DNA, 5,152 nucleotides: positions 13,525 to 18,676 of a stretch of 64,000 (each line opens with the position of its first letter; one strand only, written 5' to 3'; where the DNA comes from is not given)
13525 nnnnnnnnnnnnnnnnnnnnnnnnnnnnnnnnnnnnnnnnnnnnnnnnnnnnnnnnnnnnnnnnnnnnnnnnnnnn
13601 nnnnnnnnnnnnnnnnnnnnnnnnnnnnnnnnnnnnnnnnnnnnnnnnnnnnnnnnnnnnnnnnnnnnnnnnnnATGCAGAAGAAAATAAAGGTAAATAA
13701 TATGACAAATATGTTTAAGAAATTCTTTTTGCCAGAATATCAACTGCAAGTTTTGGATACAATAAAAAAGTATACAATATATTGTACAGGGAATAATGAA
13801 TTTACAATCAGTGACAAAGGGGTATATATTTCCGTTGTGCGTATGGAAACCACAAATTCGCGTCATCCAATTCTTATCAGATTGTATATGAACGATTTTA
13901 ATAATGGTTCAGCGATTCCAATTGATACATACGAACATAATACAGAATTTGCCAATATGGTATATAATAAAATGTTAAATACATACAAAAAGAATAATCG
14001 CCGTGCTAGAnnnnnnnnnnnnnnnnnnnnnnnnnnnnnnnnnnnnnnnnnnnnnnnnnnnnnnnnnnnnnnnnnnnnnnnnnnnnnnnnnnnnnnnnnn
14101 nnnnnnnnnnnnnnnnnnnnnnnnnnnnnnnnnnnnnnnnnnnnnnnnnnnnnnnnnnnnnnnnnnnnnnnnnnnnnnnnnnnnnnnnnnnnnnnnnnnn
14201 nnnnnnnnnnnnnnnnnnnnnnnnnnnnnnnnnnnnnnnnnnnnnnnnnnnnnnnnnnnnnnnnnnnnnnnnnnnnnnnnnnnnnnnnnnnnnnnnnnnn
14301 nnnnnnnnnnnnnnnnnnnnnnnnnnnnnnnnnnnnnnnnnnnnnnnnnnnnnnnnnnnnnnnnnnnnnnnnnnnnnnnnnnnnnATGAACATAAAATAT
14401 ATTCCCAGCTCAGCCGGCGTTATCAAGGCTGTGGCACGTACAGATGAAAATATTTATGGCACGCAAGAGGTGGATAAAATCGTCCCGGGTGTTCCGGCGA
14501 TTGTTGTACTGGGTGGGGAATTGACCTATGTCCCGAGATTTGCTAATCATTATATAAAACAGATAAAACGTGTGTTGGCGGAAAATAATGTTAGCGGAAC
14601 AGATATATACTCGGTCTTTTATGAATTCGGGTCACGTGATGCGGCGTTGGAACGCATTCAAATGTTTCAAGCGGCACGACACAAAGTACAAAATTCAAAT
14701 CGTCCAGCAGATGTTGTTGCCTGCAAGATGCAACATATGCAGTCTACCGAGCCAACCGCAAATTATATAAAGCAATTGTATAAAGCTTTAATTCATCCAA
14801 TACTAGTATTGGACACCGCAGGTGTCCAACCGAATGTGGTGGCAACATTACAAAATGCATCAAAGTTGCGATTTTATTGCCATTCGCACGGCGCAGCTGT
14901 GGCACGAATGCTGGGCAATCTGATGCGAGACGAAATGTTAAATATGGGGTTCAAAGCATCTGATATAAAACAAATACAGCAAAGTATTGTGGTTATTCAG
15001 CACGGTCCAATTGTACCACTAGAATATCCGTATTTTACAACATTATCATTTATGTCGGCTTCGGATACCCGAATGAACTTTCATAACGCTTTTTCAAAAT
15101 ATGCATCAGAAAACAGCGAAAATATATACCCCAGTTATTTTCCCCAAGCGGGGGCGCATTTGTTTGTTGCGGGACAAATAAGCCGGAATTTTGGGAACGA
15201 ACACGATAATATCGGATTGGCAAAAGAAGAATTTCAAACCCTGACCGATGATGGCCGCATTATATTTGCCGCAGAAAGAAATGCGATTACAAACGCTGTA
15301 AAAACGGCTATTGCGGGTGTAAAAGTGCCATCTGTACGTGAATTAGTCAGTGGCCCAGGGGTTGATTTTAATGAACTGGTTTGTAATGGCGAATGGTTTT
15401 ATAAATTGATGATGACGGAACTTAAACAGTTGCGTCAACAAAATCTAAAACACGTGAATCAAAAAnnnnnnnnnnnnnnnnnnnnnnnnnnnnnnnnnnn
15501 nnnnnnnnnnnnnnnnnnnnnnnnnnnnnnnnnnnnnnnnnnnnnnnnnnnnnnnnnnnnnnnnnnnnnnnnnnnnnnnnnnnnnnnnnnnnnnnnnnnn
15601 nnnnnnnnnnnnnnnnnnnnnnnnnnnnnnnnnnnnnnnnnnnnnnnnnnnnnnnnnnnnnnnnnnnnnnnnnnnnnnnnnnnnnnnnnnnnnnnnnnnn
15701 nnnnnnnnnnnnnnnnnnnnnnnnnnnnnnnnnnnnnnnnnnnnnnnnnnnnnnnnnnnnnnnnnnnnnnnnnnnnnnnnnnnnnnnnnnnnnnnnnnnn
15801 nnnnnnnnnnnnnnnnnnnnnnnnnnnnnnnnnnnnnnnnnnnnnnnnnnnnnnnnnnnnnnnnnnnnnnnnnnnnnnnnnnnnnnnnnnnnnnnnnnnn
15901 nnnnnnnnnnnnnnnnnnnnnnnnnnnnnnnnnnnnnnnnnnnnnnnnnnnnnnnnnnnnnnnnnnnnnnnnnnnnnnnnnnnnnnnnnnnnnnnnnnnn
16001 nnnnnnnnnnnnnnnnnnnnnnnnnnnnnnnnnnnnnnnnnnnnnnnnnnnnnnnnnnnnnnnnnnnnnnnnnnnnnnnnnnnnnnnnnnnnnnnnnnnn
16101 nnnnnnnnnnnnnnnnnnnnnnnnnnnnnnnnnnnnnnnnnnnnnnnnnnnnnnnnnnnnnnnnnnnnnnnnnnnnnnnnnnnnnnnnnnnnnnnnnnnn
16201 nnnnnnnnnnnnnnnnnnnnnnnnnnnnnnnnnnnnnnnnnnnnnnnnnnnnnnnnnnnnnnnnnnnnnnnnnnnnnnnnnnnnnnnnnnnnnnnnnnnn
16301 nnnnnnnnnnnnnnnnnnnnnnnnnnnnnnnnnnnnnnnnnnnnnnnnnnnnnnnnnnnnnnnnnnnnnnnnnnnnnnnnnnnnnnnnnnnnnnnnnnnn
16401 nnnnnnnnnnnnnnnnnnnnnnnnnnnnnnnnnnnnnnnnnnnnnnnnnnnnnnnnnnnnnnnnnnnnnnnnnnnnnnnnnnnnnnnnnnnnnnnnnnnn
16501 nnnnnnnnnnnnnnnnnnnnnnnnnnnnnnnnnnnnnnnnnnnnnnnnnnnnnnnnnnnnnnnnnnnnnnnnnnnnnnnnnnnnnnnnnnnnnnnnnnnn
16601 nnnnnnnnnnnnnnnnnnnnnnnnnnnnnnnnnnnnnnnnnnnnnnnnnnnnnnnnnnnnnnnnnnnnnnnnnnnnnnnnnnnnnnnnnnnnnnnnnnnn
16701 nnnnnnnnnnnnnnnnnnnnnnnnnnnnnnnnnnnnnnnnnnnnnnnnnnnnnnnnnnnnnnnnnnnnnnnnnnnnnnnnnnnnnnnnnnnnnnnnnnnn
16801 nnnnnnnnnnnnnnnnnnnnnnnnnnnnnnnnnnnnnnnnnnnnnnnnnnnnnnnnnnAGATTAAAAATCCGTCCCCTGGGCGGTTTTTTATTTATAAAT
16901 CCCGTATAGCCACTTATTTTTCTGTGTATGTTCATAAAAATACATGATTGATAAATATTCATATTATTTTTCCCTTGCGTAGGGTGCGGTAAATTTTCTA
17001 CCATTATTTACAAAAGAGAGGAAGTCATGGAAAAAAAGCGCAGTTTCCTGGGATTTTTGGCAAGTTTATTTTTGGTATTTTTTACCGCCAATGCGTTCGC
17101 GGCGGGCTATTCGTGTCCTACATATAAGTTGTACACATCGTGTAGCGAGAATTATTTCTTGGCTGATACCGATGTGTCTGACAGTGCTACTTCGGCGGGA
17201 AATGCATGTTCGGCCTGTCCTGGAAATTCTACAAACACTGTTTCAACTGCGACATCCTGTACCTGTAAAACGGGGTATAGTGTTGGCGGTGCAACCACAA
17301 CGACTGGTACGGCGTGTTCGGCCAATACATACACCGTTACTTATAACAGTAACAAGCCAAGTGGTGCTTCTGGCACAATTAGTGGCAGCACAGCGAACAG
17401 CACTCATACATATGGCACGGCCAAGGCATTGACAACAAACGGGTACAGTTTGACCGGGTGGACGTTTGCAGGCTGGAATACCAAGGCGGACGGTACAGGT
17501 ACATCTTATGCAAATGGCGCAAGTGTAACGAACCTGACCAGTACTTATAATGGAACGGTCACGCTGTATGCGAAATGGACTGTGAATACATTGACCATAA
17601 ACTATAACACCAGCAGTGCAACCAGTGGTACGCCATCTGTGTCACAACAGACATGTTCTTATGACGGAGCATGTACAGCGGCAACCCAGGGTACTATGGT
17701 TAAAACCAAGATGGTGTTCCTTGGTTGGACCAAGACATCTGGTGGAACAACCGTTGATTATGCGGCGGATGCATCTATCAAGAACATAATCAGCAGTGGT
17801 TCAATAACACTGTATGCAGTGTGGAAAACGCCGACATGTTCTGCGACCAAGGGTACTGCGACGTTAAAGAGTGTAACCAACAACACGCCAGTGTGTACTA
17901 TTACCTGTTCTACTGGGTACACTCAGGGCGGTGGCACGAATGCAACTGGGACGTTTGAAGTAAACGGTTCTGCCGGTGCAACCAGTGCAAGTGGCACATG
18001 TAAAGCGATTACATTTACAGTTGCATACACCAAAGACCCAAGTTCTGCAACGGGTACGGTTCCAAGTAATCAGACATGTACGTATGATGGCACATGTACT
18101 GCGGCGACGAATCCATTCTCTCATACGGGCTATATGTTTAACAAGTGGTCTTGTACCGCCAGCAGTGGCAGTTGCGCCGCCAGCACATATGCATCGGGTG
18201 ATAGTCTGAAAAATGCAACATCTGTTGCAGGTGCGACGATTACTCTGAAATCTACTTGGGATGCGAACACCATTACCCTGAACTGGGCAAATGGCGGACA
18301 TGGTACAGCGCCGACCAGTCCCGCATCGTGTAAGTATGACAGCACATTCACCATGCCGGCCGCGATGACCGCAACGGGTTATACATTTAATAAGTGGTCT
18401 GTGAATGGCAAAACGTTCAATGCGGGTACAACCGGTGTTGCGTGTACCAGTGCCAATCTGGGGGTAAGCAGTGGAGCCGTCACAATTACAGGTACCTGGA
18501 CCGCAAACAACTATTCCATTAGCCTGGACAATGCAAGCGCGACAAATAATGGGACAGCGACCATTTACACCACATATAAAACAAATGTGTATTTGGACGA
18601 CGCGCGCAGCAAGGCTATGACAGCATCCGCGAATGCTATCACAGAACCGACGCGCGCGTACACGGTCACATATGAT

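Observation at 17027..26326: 3099-aa secreted mosaic protein: Listeria-Bacteroides repeats fused to eukaryotic-like Cys-rich (ephrin-receptor/EGF-like) modules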

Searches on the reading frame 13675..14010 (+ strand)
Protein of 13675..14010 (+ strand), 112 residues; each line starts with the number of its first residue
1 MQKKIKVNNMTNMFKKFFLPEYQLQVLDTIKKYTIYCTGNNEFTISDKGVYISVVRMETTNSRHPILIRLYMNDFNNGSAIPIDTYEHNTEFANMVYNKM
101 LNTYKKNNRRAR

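Call 48: search_protein_families(library=pfam, proteins=[window:13675-14010:+], max_evalue=1)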
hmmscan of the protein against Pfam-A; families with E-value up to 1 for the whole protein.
window:13675-14010:+ (112 aa): 2 families
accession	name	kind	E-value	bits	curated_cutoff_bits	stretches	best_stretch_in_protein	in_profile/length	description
PF17385.8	LBP_M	-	0.017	15.2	25.2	0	9-63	156-207/221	Lacto-N-biose phosphorylase central domain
PF18573.7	BclA_C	-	0.047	14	38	1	31-81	29-77/128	BclA C-terminal domain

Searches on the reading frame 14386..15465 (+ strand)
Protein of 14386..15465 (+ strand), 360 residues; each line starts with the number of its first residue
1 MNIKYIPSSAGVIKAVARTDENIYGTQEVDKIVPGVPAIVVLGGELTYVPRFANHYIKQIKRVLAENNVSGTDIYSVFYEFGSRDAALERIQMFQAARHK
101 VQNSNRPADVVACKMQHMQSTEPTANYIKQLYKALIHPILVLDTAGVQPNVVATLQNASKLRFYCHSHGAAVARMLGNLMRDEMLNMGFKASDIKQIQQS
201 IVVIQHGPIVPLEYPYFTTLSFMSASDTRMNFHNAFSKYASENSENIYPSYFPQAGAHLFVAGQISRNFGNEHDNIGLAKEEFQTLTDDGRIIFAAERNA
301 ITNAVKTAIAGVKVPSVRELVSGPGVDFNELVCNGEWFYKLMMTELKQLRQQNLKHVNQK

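Call 12: search_protein_families(library=pfam, proteins=[window:14386-15465:+], max_evalue=0.001)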
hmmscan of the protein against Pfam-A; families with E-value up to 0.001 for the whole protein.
window:14386-15465:+ (360 aa): 0 families

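Call 48: search_protein_families(library=pfam, proteins=[window:14386-15465:+], max_evalue=1)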
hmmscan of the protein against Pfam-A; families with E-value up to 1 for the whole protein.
window:14386-15465:+ (360 aa): 2 families
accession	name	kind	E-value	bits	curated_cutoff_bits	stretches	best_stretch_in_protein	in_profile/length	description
PF21498.3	Obc1_C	-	0.031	13.6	27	1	152-206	184-238/370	Oxalate biosynthetic component 1, C-terminal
PF13649.12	Methyltransf_25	-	0.21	12.7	27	1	61-135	16-93/97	Methyltransferase domain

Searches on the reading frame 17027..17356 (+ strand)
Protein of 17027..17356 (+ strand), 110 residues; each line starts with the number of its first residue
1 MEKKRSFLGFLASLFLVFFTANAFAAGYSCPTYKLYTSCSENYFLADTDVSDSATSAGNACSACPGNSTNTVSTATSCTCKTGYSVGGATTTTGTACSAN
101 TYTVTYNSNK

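Call 10: search_protein_families(library=pfam, proteins=[window:17027-17356:+], max_evalue=10)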
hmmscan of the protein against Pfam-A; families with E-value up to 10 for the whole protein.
window:17027-17356:+ (110 aa): 1 family
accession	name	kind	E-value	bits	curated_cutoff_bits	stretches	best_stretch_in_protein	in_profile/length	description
PF06112.16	Herpes_capsid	-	1.4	9.4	25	1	55-99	120-159/172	Gammaherpesvirus capsid protein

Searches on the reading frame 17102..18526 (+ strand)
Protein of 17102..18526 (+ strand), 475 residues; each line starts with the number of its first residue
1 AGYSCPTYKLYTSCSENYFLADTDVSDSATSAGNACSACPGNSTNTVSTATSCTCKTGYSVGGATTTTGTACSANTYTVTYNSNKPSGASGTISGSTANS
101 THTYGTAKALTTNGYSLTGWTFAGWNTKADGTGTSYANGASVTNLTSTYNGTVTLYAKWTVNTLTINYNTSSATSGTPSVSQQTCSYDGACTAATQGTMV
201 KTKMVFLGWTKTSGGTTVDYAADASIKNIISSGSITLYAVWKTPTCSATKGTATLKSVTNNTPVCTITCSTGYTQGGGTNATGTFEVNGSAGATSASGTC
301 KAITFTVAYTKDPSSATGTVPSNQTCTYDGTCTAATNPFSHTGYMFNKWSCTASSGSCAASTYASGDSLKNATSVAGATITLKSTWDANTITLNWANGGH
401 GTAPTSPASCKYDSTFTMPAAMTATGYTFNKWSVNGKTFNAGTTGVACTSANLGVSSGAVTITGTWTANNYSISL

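Call 73: find_homologous_proteins(query=window:17102-18526:+, max_evalue=0.00001)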
Query window:17102-18526:+ (475 aa): 922 proteins with E <= 0.00001 among 8000 candidates; the best 120 are listed.
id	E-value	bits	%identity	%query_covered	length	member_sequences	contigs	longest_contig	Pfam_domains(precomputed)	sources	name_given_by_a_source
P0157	7.6e-157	541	37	87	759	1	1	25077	PF09479.17,PF18998.7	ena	-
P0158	8.0e-93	330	34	87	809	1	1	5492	PF09479.17,PF18998.7,PF03781.23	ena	-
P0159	7.3e-80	287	33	80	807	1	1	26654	PF09479.17,PF18998.7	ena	-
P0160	2.9e-79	285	36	76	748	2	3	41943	PF09479.17,PF07553.17,PF23668.2,PF18998.7,PF02368.25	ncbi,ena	-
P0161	6.3e-72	261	33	76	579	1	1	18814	PF09479.17,PF13306.13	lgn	-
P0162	2.3e-71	259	34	75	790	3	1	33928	PF09479.17,PF18998.7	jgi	jgi:uncharacterized repeat protein (TIGR02543 family)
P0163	5.7e-68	248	27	92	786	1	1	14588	PF09479.17,PF18998.7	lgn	-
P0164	6.5e-68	248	48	38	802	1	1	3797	PF09479.17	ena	-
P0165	6.9e-68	248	33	75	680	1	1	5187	PF09479.17,PF18998.7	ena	-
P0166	4.4e-65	239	30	84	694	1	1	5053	PF09479.17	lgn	-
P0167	1.6e-63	234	33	87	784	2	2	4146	PF09479.17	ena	-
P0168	2.5e-62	230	33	84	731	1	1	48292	PF09479.17,PF18998.7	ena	-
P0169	1.8e-61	227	31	69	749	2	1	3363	PF09479.17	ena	-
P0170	1.9e-61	227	55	53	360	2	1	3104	PF09479.17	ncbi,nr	ncbi:MAG: InlB B-repeat-containing protein, partial [Alphaproteobacteria bacterium]|nr:InlB B-repeat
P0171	7.6e-60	221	34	75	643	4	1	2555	PF09479.17,PF18998.7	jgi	jgi:uncharacterized repeat protein (TIGR02543 family)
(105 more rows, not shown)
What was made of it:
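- Closest known: InlB B-repeat / Flg_new. Different: Those proteins were seen combined with Flg_new_2 and assorted other Pfam families (call 73).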
